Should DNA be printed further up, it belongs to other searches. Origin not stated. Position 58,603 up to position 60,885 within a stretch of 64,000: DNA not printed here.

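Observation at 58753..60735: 660-aa acidic, Tyr/Asn/Asp-rich secreted protein with C-terminal Phe: probable large OM beta-barrel flanked by lipoprotein and anchored cytochromes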

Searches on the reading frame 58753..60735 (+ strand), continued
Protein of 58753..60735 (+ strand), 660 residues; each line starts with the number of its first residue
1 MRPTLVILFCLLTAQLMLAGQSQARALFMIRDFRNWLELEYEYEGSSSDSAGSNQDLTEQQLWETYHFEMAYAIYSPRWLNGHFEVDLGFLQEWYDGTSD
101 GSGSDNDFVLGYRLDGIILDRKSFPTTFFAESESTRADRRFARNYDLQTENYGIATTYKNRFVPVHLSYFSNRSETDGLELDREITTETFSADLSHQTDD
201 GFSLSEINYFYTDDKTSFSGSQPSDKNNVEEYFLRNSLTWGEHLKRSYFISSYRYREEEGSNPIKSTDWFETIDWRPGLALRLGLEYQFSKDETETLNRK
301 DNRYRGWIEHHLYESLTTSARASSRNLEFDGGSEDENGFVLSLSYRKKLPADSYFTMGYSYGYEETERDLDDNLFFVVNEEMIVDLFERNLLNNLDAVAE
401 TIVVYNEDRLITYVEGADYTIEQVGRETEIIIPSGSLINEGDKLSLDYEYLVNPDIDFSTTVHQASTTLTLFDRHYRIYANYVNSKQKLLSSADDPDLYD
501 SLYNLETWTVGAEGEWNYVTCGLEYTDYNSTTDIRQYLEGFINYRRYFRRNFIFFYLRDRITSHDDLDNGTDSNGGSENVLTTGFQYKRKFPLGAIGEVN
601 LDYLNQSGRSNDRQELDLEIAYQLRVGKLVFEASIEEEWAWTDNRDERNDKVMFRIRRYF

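Call 25: search_protein_families(library=ncbifam, proteins=[P0150, P0020, P0050, P0090, P0110, P0130, P0166, P0017], max_evalue=1)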
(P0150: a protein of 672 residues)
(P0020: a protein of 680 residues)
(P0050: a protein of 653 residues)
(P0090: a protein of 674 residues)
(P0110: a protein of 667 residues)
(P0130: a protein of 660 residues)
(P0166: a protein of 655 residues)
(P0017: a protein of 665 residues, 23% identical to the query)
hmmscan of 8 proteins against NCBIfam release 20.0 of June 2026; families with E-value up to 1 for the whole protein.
P0150 (672 aa): 0 families

P0020 (680 aa): 0 families

P0050 (653 aa): 0 families

P0090 (674 aa): 0 families

P0110 (667 aa): 0 families

P0130 (660 aa): 2 families
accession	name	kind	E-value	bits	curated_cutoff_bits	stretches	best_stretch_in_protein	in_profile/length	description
NF052337.1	tail_tube_6XGR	equivalog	2.8e-08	33.5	60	1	377-455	92-168/245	phage tail tube protein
NF009387.0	PRK12746.1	equivalog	0.059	12.7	363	1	138-185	185-228/254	SDR family oxidoreductase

P0166 (655 aa): 1 family
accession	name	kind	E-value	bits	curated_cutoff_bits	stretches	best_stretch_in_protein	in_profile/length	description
NF052337.1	tail_tube_6XGR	equivalog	1.8e-08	34.1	60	1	393-459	114-177/245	phage tail tube protein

P0017 (665 aa): 1 family
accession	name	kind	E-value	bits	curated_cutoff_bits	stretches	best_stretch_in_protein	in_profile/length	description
NF052337.1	tail_tube_6XGR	equivalog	0.00012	21.6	60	1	383-473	93-179/245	phage tail tube protein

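Call 26: search_protein_families(library=pfam, proteins=[P0150, P0020, P0050, P0090, P0110, P0130, P0166, P0017], max_evalue=1)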
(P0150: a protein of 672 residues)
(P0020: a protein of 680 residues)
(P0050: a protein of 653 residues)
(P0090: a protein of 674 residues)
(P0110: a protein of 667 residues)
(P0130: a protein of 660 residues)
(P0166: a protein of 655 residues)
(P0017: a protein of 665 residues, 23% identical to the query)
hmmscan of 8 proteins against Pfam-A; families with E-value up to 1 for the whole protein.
P0150 (672 aa): 0 families

P0020 (680 aa): 0 families

P0050 (653 aa): 0 families

P0090 (674 aa): 0 families

P0110 (667 aa): 0 families

P0130 (660 aa): 0 families

P0166 (655 aa): 0 families

P0017 (665 aa): 1 family
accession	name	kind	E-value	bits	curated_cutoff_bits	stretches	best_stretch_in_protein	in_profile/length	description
PF05568.16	ASFV_J13L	-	0.079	13.2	23.6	0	3-65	40-101/189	African swine fever virus J13L protein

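Call 28: find_encoding_contigs(protein=P0150, flank=10000, max_places=3)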
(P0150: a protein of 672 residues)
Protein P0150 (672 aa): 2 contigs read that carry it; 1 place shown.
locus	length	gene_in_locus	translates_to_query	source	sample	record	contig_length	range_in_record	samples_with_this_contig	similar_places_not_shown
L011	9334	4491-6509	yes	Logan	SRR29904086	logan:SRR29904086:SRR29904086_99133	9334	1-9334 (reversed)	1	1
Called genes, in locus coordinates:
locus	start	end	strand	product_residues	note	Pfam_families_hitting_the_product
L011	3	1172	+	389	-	?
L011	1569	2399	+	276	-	PF22113:Mtrc-MtrF_II-IV_dom (faint), PF14522:Cytochrome_C7 (faint), PF09699:Paired_CXXCH_1 (faint)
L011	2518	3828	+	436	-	PF08450:SGL (faint), PF25021:TEN_NHL (faint), PF06739:SBBP (faint), PF01436:NHL (weak)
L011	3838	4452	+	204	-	PF14522:Cytochrome_C7 (faint), PF09699:Paired_CXXCH_1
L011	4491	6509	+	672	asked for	-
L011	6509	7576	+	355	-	PF01731:Arylesterase (faint), PF24684:Vgb_lyase (weak), PF25021:TEN_NHL (faint), PF17170:DUF5128 (faint), PF08450:SGL (weak), PF01436:NHL (weak)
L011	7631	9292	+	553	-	PF14537:Cytochrom_c3_2 (faint), PF14522:Cytochrome_C7 (faint), PF09699:Paired_CXXCH_1 (weak)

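Call 38: fold_search(model_id=the predicted structure, library=pdb)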
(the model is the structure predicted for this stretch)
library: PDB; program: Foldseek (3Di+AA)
matches with E <= 10: 855; with E <= 0.001: 242
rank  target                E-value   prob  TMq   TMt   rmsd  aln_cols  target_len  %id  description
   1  6r2q_B                1.3e-09  1.00  0.36  0.37  15.9       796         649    8  Structure of the Mtr complex (released 2020-04-22)
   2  2hdf                  4.6e-09  1.00  0.33  0.36  11.8       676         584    9  Crystal structure of the Colicin I receptor Cir from E.coli (released 2007-05-08)
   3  2hdi_A                5.5e-09  1.00  0.34  0.37  13.5       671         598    8  Crystal structure of the Colicin I receptor Cir from E.coli in complex with receptor binding domain of Colicin Ia. (released 2007-05-08)
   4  9fz5_A                7.7e-09  1.00  0.32  0.29  21.8       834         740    9  Cryo-EM structure of LptDE-YedD complex from Escherichia Coli (released 2025-04-09)
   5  9fw9_D                9.3e-09  1.00  0.31  0.30  18.8       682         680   10  Cryo-EM structure of the type 1 pilus assembly platform as part of the FimA-bound chaperone-usher pilus complex (FimDH (released 2025-06-04)
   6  9nn6_A                1.2e-08  1.00  0.33  0.34  13.6       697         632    9  E. coli Cir in Complex with the RBD of Microcin V (released 2025-09-24)
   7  9fy9_D                1.4e-08  1.00  0.30  0.29  20.1       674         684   10  Cryo-EM structure of the type 1 chaperone-usher pilus FimD-tip complex (FimDHGFC) - Conformer 1 (released 2025-06-04)
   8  2vqi_B                1.8e-08  1.00  0.26  0.33  16.3       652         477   10  Structure of the P pilus usher (PapC) translocation pore (released 2008-05-27)
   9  3rfz_B                2.3e-08  1.00  0.32  0.28  20.0       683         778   10  Crystal structure of the FimD usher bound to its cognate FimC:FimH substrate (released 2011-06-01)
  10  8blw_A                6.0e-08  1.00  0.35  0.36  13.0       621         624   11  Vitamin B12 transporter BtuB1 with lipoprotein BtuG1 from B. theta (released 2023-08-16)
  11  5out                  6.6e-08  1.00  0.31  0.30  16.5       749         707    8  CRYSTAL STRUCTURE OF THE FERRIC ENTEROBACTIN RECEPTOR (PFEA) MUTANT (G324V) FROM PSEUDOMONAS AERUGINOSA (released 2018-09-05)
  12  9dhe                  1.2e-07  1.00  0.28  0.29  14.2       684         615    8  The crystal structure on the heme/hemoglobin transporter ChuA, in complex with heme (released 2025-05-21)
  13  3rfz_E                1.2e-07  1.00  0.31  0.27  19.5       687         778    9  Crystal structure of the FimD usher bound to its cognate FimC:FimH substrate (released 2011-06-01)
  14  5fp2_B                1.3e-07  1.00  0.30  0.35  13.5       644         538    8  Crystal structure of the siderophore receptor PirA from Pseudomonas aeruginosa (released 2015-12-09)
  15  3fhh                  1.7e-07  1.00  0.32  0.33  12.4       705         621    8  Crystal structure of the heme/hemoglobin outer membrane transporter ShuA from Shigella dysenteriae (released 2009-07-14)
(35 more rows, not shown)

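Call 43: find_homologous_proteins(query=A2, max_evalue=0.001)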
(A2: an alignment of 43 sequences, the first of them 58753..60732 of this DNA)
Query A2 (43 sequences) (660 aa, profile of the alignment): 18 proteins with E <= 0.001 among 8000 candidates.
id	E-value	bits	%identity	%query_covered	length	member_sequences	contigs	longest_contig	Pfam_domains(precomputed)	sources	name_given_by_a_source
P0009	1.9e-230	785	55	99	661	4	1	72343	-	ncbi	-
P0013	1.0e-226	773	41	100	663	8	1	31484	-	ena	-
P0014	1.5e-221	755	41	99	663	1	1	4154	-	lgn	-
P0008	2.9e-220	751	56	97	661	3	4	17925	-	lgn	-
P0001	1.8e-217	742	84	100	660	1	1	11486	-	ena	-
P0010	3.3e-217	741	55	100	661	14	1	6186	-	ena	-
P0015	1.8e-212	725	40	100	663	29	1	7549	-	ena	-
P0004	2.5e-212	725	67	100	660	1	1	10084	-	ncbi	-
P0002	4.5e-210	718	82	100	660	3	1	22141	-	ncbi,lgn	-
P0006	1.7e-208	712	66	98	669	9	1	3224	-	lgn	-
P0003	1.2e-207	709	69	98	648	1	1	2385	-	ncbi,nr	ncbi:MAG: hypothetical protein KAU44_04875, partial [Candidatus Marinimicrobia bacterium]|nr:hypothe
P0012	6.1e-206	704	50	97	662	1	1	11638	-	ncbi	-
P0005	9.6e-206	703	69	97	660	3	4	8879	-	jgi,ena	-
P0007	2.8e-203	695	63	97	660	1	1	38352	-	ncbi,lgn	-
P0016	3.1e-193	662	39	100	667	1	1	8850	-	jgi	jgi:hypothetical protein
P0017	1.1e-191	657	23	96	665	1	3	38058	-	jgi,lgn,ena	-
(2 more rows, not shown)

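Call 44: find_homologous_proteins(query=P0150, max_evalue=0.001)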
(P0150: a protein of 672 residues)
Query P0150 (672 aa): 5 proteins with E <= 0.001 among 8000 candidates.
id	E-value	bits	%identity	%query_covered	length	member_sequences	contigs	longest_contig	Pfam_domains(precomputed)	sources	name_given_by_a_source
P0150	0.0e+0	1480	100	100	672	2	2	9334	-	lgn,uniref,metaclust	uniref:TIGR03016 family PEP-CTERM system-associated outer membrane protein n=1 Tax=Geobacter sp. (st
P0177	0.0e+0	1182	78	100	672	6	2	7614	-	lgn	-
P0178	0.0e+0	1151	76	100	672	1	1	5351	-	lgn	-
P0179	4.7e-162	559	42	98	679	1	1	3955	-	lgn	-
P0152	2.5e-156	540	42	96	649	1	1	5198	-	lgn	-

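Call 51: find_encoding_contigs(protein=P0025, flank=9000, max_places=1)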
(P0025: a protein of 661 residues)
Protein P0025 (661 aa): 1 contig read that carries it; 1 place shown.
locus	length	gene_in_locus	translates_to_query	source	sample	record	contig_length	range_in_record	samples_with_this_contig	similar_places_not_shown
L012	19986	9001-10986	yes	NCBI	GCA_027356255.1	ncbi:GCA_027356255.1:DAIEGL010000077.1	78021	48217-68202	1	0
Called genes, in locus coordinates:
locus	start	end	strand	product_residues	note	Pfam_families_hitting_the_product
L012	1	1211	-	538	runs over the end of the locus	PF13424:TPR_12 (faint), PF00515:TPR_1 (faint), PF07719:TPR_2 (faint), PF13181:TPR_8 (faint), PF13371:TPR_9 (faint)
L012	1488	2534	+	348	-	PF01891:CbiM, PF13190:PDGLE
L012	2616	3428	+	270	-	PF02361:CbiQ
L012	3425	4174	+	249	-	PF00005:ABC_tran, PF02463:SMC_N (faint), PF13304:AAA_21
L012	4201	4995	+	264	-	PF13620:CarboxypepD_reg (weak)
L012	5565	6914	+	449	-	PF02085:Cytochrom_CIII (faint), PF14522:Cytochrome_C7 (faint), PF14537:Cytochrom_c3_2 (faint), PF09699:Paired_CXXCH_1, PF22113:Mtrc-MtrF_II-IV_dom, PF09699:Paired_CXXCH_1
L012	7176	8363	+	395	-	PF25021:TEN_NHL (faint), PF17170:DUF5128 (faint), PF06739:SBBP (faint), PF08450:SGL (weak), PF01436:NHL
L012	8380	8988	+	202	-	PF14522:Cytochrome_C7 (faint), PF09699:Paired_CXXCH_1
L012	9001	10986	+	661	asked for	-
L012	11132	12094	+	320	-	PF01731:Arylesterase (faint), PF25021:TEN_NHL (faint), PF08450:SGL, PF17170:DUF5128 (weak), PF01436:NHL (weak)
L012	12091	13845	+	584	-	PF14537:Cytochrom_c3_2 (faint), PF09699:Paired_CXXCH_1 (weak)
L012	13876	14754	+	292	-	PF12974:Phosphonate-bd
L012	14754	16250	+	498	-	PF17203:sCache_3_2, PF02743:dCache_1 (faint), PF00672:HAMP, PF00512:HisKA (weak), PF02518:HATPase_c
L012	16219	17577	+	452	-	PF00072:Response_reg, PF00158:Sigma54_activat, PF14532:Sigma54_activ_2, PF01078:Mg_chelatase (faint), PF07728:AAA_5 (weak), PF25601:AAA_lid_14, PF02954:HTH_8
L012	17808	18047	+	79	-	-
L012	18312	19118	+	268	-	PF14522:Cytochrome_C7 (faint), PF09699:Paired_CXXCH_1 (faint)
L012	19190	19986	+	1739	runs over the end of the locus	PF22352:K319L-like_PKD, PF09699:Paired_CXXCH_1 (faint), PF14522:Cytochrome_C7 (faint), PF14537:Cytochrom_c3_2 (faint), PF22113:Mtrc-MtrF_II-IV_dom (faint)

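Call 52: find_encoding_contigs(protein=P0173, flank=9000, max_places=1)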
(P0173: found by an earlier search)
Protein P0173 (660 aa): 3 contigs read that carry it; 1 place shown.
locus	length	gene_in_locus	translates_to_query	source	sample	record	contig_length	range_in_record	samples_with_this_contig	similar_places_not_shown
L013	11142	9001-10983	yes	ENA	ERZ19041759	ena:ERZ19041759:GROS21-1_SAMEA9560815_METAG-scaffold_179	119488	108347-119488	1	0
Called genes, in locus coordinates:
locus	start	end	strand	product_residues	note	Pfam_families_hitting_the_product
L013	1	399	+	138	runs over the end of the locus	PF00403:HMA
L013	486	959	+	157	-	PF10080:FtrD-like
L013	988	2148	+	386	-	PF12704:MacB_PCD, PF02687:FtsX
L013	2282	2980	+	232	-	PF00005:ABC_tran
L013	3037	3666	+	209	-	-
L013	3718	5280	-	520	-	PF13424:TPR_12 (faint), PF13428:TPR_14 (faint), PF13432:TPR_16 (weak), PF00515:TPR_1, PF07719:TPR_2, PF13181:TPR_8 (faint), PF13414:TPR_11, PF14559:TPR_19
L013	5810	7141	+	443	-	PF02085:Cytochrom_CIII (faint), PF14522:Cytochrome_C7 (faint), PF14537:Cytochrom_c3_2 (faint), PF22678:Cytochrom_c_NrfB-like (faint), PF09699:Paired_CXXCH_1, PF22113:Mtrc-MtrF_II-IV_dom (weak), PF09699:Paired_CXXCH_1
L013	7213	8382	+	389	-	PF08450:SGL (faint), PF17170:DUF5128 (faint), PF01436:NHL (faint)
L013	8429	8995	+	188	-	PF09699:Paired_CXXCH_1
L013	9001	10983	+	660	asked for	PF27730:UCP028589 (weak)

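Call 53: find_encoding_contigs(protein=P0166, flank=9000, max_places=1)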
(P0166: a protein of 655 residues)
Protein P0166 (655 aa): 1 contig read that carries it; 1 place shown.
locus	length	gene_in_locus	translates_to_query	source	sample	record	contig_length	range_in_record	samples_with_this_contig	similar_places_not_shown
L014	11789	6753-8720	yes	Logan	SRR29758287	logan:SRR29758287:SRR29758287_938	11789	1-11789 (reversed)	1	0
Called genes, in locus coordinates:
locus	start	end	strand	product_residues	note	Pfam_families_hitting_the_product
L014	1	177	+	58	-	?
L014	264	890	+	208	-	-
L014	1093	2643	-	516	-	PF13431:TPR_17 (faint), PF13424:TPR_12 (faint), PF13432:TPR_16 (faint), PF00515:TPR_1 (weak), PF07719:TPR_2 (weak), PF13181:TPR_8 (faint), PF13414:TPR_11 (weak)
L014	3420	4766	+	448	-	PF14522:Cytochrome_C7 (faint), PF09699:Paired_CXXCH_1, PF14537:Cytochrom_c3_2 (weak), PF22113:Mtrc-MtrF_II-IV_dom, PF09699:Paired_CXXCH_1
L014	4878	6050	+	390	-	PF06739:SBBP (faint), PF25021:TEN_NHL (faint), PF08450:SGL (faint), PF17170:DUF5128 (faint), PF22807:TrAA12 (faint), PF01436:NHL (weak)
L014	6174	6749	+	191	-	PF22113:Mtrc-MtrF_II-IV_dom (faint), PF14522:Cytochrome_C7 (faint), PF09699:Paired_CXXCH_1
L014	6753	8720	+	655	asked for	-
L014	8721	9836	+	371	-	PF06739:SBBP (faint), PF17170:DUF5128 (faint), PF22807:TrAA12 (faint), PF25021:TEN_NHL (faint), PF01436:NHL (faint), PF08450:SGL (weak)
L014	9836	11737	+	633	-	PF14537:Cytochrom_c3_2 (faint), PF22113:Mtrc-MtrF_II-IV_dom (faint), PF14522:Cytochrome_C7 (faint), PF22678:Cytochrom_c_NrfB-like (faint), PF09699:Paired_CXXCH_1 (weak)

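Call 54: find_encoding_contigs(protein=P0090, flank=9000, max_places=1)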
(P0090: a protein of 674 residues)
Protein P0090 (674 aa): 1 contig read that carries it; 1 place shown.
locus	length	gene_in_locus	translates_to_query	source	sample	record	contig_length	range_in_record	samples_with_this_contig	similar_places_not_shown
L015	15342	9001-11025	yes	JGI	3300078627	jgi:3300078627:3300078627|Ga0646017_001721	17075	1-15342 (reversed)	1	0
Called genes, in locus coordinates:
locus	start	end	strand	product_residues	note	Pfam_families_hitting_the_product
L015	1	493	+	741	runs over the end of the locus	?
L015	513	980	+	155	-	-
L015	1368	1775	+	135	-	PF00403:HMA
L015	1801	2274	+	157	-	PF10080:FtrD-like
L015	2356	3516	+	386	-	PF12704:MacB_PCD, PF02687:FtsX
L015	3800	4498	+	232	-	PF00005:ABC_tran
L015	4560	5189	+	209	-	-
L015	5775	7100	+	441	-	PF02085:Cytochrom_CIII (faint), PF22678:Cytochrom_c_NrfB-like (faint), PF14522:Cytochrome_C7 (faint), PF09699:Paired_CXXCH_1, PF14537:Cytochrom_c3_2 (weak), PF22113:Mtrc-MtrF_II-IV_dom, PF09699:Paired_CXXCH_1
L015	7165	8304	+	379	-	PF08450:SGL (faint), PF25021:TEN_NHL (faint), PF25210:Kelch_FKB95 (faint), PF01436:NHL (faint), PF17170:DUF5128 (faint)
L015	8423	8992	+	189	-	PF14522:Cytochrome_C7 (faint), PF09699:Paired_CXXCH_1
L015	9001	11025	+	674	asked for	-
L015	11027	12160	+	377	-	PF01731:Arylesterase (faint), PF06739:SBBP (faint), PF08450:SGL (faint), PF22807:TrAA12 (faint), PF25021:TEN_NHL (faint), PF01436:NHL (faint), PF17170:DUF5128 (faint)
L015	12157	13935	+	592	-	PF14522:Cytochrome_C7 (faint), PF14537:Cytochrom_c3_2 (faint), PF09699:Paired_CXXCH_1 (faint)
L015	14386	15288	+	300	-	-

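Call 55: search_protein_families(library=pfam, proteins=[P0173, P0130, P0025, P0009], max_evalue=10)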
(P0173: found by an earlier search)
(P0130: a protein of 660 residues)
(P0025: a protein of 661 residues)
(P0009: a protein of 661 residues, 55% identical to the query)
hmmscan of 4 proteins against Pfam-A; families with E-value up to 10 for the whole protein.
P0173 (660 aa): 0 families

P0130 (660 aa): 0 families

P0025 (661 aa): 0 families

P0009 (661 aa): 1 family
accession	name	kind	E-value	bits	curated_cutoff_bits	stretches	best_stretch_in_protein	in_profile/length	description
PF10082.15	BBP2_2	-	0.0036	16.7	23.7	1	275-374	262-362/378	Putative beta-barrel porin 2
